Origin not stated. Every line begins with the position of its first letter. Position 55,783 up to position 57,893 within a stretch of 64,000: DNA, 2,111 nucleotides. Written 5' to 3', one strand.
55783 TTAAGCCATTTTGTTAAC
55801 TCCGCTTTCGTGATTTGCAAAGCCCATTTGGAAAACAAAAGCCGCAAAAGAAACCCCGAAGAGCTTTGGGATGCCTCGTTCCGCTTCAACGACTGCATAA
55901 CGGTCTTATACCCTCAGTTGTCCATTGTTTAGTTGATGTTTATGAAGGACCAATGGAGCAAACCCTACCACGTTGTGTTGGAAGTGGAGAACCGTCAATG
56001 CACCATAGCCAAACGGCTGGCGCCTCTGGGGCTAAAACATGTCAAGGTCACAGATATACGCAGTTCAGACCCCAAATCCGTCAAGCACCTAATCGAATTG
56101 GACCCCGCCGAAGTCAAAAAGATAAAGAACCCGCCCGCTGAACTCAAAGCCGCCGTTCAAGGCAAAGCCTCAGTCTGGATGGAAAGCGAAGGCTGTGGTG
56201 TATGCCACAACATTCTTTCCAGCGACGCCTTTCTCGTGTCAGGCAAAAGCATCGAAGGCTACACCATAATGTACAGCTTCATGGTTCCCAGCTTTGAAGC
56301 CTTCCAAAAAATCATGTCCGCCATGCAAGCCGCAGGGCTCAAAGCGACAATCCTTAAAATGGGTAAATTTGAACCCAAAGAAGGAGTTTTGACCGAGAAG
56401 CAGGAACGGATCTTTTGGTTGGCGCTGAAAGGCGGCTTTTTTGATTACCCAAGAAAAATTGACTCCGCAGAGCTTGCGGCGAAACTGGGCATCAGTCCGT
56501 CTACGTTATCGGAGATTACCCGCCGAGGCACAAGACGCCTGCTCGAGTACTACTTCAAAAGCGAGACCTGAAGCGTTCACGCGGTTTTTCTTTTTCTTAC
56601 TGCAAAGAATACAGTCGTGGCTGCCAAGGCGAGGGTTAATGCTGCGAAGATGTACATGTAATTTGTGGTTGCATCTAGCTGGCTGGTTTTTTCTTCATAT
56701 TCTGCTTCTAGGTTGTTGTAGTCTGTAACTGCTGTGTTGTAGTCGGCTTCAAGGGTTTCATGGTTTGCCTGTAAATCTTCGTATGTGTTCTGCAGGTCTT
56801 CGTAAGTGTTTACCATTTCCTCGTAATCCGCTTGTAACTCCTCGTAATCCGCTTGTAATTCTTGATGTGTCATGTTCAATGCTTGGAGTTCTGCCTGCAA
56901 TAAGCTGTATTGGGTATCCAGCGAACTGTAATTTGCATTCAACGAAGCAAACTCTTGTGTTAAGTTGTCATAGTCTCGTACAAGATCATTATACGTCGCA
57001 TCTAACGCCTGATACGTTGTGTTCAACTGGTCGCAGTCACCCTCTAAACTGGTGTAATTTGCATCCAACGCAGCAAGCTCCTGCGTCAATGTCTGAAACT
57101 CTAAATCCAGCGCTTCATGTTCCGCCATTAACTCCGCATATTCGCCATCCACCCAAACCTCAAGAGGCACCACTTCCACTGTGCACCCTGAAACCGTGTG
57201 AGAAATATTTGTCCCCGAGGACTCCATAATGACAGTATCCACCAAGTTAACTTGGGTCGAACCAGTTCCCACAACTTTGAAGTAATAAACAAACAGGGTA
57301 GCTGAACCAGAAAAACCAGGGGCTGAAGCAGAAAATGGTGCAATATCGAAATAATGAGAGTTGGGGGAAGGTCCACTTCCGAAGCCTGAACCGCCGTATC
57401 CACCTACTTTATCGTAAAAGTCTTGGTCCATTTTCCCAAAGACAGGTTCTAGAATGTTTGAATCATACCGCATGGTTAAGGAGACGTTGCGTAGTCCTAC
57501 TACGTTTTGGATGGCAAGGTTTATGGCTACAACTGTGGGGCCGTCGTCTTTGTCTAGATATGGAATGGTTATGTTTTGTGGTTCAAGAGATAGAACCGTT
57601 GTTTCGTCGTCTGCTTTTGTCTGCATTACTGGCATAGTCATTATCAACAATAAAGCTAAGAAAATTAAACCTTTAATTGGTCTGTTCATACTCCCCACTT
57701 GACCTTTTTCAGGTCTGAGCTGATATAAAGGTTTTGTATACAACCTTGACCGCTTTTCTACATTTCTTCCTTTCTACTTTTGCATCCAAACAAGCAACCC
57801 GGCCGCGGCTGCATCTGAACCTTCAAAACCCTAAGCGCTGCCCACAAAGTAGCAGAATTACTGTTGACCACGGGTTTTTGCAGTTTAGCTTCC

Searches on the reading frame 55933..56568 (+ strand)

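Call 39: search_protein_families(library=pfam, proteins=[window:55933-56568:+])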
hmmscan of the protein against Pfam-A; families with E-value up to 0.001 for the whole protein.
window:55933-56568:+ (212 aa): 1 family
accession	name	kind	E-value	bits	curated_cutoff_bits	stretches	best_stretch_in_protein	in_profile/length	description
PF04967.18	HTH_10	-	1.3e-15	57.3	23.1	1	153-204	1-52/53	HTH DNA binding domain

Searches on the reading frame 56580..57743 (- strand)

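Call 39: search_protein_families(library=pfam, proteins=[window:56580-57743:-])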
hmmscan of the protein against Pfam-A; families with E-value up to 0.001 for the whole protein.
window:56580-57743:- (388 aa): 17 families
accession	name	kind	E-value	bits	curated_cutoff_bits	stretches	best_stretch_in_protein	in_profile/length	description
PF02183.23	HALZ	-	1.1e-09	38.7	28.1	1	233-270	3-40/43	Homeobox associated leucine zipper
PF17675.6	APG6_N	-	4.4e-08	34.1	45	1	200-286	46-132/132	Apg6 coiled-coil region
PF11559.13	ADIP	-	1.7e-06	28.7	34.3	0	285-350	53-118/151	Afadin- and alpha -actinin-Binding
PF08317.16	Spc7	-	2e-06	27.7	34.5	0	202-275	121-194/196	Spc7 kinetochore protein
PF06005.17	ZapB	-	2.2e-06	28.5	31.5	0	246-298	8-60/71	Cell division protein ZapB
PF13851.11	GAS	-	9.2e-06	25.6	32.3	0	255-314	77-136/200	Growth-arrest specific micro-tubule binding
PF03961.19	FapA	-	2.5e-05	24.5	31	0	213-288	148-228/272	Flagellar Assembly Protein A beta solenoid domain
PF24319.2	DUF7491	-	3.1e-05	24.6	30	0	251-312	26-84/90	Coiled-coil region of unknown function (DUF7491)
PF14523.12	Syntaxin_2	-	5.7e-05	23.6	26.5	0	217-325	10-101/134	Syntaxin-like protein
PF04108.17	ATG17_like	-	8.7e-05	22.6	43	1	208-353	138-277/355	Autophagy protein ATG17-like domain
PF10473.14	CENP-F_leu_zip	-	0.00012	22.6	34.5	0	280-356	20-96/140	Leucine-rich repeats of kinetochore protein Cenp-F/LEK1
PF24423.1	OVT1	-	0.00025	21.8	30.9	1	226-319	6-99/100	Major antigen, helical domain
PF13870.11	CCDC113_CCDC96_CC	-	0.00033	20.8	31.6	1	202-334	44-174/177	CCDC113/CCDC96, coiled-coil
PF06419.17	COG6_N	-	0.00046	20.7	27.4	0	208-297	21-109/114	Conserved oligomeric complex COG6, N-terminal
PF10234.14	Cluap1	-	0.00051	20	25.8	0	167-295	139-267/268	Clusterin-associated protein-1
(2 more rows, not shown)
